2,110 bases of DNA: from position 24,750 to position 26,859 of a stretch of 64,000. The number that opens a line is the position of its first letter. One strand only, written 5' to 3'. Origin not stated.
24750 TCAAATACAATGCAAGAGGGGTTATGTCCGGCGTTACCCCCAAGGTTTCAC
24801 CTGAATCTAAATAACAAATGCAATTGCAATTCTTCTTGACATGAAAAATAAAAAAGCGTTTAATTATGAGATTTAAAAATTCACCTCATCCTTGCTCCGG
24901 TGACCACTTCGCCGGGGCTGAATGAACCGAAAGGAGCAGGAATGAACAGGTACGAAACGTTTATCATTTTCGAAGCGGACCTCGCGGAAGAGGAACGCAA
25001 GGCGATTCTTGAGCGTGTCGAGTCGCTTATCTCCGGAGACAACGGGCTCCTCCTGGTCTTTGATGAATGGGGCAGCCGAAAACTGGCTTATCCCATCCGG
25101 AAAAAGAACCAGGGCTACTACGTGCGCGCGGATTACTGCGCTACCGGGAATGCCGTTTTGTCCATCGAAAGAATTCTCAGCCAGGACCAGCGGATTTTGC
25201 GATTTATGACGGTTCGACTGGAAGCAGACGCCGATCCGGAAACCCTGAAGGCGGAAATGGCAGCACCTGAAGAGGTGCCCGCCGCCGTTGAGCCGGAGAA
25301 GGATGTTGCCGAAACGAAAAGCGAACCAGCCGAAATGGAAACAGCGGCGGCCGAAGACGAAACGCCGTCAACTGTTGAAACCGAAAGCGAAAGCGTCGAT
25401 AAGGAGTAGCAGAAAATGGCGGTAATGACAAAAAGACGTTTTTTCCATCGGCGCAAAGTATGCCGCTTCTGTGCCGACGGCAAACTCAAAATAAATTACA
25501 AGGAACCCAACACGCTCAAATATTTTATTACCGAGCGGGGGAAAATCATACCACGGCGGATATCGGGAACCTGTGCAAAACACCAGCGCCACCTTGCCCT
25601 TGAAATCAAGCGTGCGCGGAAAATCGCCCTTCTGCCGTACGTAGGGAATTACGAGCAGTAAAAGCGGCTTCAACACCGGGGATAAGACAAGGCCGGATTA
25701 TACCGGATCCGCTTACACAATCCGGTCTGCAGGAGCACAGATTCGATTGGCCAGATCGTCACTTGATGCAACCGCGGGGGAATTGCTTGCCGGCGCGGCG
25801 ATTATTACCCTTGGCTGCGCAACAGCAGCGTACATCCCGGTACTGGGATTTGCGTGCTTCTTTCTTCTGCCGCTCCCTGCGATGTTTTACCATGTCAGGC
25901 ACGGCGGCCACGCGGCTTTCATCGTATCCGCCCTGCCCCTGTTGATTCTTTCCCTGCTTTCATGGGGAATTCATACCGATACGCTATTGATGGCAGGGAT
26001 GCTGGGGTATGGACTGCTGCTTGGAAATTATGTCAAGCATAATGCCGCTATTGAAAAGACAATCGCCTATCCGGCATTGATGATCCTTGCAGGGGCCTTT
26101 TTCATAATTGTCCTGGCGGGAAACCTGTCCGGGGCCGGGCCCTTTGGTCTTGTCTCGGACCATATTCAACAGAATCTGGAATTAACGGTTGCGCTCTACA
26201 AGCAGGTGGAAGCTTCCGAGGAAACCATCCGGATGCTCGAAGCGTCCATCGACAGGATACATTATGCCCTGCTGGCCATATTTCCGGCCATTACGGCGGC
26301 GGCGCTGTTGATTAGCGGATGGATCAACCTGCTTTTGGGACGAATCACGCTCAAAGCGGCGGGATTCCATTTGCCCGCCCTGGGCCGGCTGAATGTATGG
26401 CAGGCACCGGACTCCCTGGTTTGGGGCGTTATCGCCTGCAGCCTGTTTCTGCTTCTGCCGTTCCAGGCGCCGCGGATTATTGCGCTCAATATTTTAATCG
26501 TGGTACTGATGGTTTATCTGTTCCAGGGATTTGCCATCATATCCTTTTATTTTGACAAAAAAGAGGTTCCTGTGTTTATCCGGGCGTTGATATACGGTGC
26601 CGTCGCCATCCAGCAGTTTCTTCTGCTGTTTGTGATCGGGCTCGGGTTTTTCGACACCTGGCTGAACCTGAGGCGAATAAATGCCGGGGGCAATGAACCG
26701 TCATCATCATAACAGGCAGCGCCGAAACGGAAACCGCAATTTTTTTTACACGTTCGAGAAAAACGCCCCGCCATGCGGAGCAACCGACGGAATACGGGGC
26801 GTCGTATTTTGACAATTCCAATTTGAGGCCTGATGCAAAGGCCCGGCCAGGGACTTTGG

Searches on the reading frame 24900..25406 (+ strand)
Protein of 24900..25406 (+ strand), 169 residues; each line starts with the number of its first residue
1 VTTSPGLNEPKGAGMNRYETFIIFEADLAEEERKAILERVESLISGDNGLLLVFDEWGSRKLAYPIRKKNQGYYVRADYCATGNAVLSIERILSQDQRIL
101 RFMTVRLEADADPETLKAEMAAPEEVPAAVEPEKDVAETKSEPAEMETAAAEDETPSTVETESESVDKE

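Call 82: search_protein_families(library=pfam, proteins=[window:24900-25406:+], max_evalue=0.001)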
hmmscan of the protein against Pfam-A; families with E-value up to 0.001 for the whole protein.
window:24900-25406:+ (169 aa): 1 family
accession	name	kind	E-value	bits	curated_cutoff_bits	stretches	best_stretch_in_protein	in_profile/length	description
PF01250.22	Ribosomal_S6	-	3.7e-25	88.4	27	1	17-106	1-90/90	Ribosomal protein S6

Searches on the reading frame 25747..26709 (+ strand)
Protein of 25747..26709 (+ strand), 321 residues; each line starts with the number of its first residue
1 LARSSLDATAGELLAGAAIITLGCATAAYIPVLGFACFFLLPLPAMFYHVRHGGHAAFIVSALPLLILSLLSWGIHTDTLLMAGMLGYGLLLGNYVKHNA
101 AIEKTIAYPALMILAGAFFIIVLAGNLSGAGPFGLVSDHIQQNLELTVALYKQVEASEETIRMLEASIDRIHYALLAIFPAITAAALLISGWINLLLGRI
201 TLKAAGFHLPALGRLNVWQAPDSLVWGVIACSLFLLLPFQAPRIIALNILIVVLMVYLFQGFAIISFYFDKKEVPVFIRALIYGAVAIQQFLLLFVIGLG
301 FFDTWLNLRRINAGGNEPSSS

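Call 82: search_protein_families(library=pfam, proteins=[window:25747-26709:+], max_evalue=0.001)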
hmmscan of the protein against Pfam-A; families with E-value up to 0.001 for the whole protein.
window:25747-26709:+ (321 aa): 1 family
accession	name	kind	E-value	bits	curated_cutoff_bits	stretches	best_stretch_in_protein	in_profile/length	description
PF09991.14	DUF2232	-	4.2e-55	187.4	27.8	1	21-304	5-290/290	Predicted membrane protein (DUF2232)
